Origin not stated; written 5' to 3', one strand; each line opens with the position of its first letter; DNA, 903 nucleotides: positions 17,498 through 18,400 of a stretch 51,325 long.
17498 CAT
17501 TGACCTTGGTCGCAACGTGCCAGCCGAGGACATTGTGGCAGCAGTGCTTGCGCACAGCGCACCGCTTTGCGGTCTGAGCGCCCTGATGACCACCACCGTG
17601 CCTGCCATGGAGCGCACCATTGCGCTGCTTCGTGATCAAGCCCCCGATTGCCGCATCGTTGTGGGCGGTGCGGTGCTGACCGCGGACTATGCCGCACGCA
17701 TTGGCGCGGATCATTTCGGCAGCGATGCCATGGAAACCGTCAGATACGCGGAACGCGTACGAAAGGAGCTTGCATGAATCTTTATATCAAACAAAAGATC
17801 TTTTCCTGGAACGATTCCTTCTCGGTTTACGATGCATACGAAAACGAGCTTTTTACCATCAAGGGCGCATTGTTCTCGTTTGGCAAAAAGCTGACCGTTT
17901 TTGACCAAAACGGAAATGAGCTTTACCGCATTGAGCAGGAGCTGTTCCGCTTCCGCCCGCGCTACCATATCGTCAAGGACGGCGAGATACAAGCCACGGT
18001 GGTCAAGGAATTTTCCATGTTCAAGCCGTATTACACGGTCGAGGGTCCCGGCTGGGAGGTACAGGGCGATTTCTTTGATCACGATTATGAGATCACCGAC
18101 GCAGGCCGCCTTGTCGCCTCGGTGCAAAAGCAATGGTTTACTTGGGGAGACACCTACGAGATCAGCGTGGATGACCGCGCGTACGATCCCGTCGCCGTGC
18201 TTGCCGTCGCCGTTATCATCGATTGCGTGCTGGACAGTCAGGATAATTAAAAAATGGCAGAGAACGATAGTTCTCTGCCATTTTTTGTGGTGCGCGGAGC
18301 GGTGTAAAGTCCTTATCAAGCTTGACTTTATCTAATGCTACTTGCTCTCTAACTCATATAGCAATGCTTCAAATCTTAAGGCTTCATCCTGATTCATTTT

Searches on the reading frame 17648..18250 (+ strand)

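Call 31: search_protein_families(library=pfam, proteins=[window:17648-18250:+], max_evalue=0.001)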
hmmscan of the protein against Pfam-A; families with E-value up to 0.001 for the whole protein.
window:17648-18250:+ (200 aa): 1 family
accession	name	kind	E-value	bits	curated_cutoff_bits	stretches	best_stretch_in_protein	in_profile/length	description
PF04525.18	LOR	-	9.5e-16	58.4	24.5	1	40-189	11-186/187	LURP-one-related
